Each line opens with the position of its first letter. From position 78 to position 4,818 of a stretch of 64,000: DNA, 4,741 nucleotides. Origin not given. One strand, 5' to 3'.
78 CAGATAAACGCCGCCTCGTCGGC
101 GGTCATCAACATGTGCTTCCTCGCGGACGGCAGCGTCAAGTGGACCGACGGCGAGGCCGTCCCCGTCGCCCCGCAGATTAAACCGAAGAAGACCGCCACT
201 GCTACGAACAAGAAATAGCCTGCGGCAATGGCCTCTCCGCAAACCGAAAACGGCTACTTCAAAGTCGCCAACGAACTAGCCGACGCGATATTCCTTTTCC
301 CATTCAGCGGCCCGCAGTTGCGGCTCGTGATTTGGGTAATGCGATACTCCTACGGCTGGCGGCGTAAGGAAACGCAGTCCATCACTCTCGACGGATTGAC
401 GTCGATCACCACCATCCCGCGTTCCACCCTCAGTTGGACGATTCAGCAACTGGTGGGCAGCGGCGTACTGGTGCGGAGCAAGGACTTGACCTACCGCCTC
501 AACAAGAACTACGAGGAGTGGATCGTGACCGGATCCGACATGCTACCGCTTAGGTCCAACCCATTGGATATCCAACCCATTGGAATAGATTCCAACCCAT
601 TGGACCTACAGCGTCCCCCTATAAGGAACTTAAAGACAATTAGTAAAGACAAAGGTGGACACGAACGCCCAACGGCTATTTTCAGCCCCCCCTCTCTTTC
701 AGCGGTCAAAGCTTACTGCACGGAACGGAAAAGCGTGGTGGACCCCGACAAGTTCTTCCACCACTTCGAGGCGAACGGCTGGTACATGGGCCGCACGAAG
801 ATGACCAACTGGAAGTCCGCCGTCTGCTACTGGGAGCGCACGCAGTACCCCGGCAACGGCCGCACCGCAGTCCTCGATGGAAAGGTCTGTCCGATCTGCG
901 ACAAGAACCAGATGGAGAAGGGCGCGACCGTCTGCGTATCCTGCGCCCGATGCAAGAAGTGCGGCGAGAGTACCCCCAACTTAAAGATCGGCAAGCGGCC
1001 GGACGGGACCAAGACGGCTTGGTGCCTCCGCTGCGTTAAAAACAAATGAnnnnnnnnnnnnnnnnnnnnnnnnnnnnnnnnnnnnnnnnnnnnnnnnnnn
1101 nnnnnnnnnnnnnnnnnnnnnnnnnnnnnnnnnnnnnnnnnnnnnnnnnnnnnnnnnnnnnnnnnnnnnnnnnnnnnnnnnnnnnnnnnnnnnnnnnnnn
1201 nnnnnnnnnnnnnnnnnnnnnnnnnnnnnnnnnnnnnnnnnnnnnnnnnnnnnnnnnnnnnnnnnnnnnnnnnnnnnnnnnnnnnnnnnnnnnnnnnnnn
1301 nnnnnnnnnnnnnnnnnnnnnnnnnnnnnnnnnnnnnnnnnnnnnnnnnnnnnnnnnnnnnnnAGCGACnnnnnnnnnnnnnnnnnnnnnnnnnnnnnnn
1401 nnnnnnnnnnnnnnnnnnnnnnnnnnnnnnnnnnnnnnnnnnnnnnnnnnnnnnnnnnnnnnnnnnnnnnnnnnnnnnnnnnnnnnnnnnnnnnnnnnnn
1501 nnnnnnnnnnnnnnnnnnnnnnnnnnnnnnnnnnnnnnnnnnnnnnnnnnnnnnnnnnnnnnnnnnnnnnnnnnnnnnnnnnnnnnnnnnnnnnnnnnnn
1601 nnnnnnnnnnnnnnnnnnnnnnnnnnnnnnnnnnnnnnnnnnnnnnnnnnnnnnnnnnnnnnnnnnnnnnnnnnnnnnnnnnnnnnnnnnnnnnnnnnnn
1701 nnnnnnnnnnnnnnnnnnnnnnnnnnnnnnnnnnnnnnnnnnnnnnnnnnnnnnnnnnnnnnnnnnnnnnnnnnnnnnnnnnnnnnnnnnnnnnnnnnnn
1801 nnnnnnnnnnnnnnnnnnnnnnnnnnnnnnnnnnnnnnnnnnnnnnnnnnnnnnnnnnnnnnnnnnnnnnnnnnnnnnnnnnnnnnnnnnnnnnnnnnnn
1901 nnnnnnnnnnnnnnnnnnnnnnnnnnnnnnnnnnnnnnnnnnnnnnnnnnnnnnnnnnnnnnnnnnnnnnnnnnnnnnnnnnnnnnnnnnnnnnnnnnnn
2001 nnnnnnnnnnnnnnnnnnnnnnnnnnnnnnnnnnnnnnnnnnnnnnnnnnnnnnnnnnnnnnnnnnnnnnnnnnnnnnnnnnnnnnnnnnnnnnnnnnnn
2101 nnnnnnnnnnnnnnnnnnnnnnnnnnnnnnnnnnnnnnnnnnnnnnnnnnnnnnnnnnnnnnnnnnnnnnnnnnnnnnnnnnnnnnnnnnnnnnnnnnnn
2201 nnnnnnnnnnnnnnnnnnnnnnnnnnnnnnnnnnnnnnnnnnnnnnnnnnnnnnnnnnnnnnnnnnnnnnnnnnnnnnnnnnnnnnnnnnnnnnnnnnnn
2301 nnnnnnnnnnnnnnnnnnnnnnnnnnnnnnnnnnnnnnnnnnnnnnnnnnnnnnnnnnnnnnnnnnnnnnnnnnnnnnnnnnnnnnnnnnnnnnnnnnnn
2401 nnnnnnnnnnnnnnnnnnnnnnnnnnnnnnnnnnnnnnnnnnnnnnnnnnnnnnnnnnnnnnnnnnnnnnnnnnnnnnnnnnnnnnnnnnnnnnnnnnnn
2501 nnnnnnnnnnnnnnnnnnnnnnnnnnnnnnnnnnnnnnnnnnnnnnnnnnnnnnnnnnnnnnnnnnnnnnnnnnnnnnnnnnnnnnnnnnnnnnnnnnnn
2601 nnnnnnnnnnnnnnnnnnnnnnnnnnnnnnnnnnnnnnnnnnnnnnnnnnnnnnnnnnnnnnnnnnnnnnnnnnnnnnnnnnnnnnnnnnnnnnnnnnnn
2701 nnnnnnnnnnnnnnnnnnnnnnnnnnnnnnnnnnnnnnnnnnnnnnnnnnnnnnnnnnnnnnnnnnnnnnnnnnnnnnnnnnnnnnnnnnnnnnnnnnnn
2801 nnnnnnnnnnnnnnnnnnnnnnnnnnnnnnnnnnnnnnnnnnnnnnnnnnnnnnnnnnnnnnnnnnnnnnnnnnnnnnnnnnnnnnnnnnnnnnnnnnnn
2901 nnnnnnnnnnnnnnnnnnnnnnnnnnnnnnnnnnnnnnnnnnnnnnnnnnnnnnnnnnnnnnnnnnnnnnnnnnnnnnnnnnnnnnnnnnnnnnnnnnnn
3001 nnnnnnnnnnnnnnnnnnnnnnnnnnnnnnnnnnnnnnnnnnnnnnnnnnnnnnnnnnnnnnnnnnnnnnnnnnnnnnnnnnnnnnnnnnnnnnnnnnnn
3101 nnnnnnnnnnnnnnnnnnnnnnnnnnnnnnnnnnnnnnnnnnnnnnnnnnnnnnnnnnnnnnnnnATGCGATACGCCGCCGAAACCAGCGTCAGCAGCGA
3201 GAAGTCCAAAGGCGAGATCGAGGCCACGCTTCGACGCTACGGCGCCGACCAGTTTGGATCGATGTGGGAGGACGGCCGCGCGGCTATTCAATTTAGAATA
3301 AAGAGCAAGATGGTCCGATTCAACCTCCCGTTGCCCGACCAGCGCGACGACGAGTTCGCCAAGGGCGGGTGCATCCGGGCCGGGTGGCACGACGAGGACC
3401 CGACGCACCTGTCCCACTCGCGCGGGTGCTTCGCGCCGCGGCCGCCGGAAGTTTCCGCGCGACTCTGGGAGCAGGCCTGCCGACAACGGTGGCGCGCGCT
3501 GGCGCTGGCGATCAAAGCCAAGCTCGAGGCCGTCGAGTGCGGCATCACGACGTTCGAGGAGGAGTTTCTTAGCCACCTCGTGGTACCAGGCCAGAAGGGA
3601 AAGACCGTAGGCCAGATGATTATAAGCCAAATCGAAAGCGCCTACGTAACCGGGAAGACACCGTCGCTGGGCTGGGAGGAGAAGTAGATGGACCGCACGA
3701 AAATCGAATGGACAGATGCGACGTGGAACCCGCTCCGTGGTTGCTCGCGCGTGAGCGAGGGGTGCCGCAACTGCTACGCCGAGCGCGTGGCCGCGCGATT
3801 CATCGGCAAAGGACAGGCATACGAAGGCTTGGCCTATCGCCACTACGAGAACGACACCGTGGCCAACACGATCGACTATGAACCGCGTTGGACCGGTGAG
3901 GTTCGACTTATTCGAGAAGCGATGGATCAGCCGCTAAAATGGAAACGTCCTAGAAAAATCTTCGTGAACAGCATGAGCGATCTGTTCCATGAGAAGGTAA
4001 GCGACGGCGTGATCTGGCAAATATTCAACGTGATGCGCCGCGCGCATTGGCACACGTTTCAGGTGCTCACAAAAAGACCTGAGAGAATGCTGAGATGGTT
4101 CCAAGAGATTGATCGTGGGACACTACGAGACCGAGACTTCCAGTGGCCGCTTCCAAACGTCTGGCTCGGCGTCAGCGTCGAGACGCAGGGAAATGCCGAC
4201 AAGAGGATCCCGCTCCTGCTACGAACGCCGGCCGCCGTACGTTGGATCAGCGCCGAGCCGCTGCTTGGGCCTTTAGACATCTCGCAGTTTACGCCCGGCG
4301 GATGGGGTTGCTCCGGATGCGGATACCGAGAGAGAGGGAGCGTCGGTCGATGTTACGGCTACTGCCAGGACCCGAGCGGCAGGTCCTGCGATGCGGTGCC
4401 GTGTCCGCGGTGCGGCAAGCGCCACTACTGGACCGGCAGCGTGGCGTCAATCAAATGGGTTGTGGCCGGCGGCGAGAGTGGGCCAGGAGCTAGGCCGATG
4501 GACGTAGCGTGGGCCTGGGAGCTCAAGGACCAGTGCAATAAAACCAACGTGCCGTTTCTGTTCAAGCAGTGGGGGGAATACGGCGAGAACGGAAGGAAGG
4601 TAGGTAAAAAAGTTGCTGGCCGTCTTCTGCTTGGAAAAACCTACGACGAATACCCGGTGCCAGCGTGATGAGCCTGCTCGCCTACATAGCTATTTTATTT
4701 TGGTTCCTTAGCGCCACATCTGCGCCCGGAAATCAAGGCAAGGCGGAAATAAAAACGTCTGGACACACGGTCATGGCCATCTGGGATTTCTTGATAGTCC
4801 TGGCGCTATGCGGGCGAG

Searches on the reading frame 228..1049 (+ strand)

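Call 77: search_protein_families(library=phrogs, proteins=[window:228-1049:+], max_evalue=0.001)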
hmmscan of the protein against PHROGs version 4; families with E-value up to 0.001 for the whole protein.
window:228-1049:+ (273 aa): 6 families
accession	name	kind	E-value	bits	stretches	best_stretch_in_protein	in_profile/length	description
phrog_15768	-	unknown function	7.1e-15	56.6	1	144-207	121-185/228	-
phrog_16826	-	DNA, RNA and nucleotide metabolism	1.8e-14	54.7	1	1-106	2-107/341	DnaD-like helicase loader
phrog_277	-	DNA, RNA and nucleotide metabolism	1.3e-12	48.7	1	6-102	25-119/318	replication initiation O-like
phrog_2365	-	DNA, RNA and nucleotide metabolism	1.8e-11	45.5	1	6-110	25-127/232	replication initiation O-like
phrog_678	-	DNA, RNA and nucleotide metabolism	2.3e-11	44.9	1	6-87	28-121/346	replication initiation O-like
phrog_28809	-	unknown function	3.9e-07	31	1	142-229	118-206/211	-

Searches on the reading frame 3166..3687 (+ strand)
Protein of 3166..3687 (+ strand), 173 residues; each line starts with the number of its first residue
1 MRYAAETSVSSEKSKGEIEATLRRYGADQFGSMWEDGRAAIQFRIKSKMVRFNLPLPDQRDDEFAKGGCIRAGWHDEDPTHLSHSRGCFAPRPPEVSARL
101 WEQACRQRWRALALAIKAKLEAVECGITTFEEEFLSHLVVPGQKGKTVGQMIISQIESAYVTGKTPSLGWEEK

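Call 77: search_protein_families(library=phrogs, proteins=[window:3166-3687:+], max_evalue=0.001)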
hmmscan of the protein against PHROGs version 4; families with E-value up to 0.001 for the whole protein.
window:3166-3687:+ (173 aa): 1 family
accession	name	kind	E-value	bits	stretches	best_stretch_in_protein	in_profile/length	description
phrog_17260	-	unknown function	2.2e-47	161.9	1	1-168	2-148/158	-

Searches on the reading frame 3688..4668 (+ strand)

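Call 77: search_protein_families(library=phrogs, proteins=[window:3688-4668:+], max_evalue=0.001)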
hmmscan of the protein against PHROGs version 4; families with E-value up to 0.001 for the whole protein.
window:3688-4668:+ (326 aa): 1 family
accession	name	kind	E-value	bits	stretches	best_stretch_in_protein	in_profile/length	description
phrog_2045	-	unknown function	1.1e-103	347.8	1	1-323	2-284/299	-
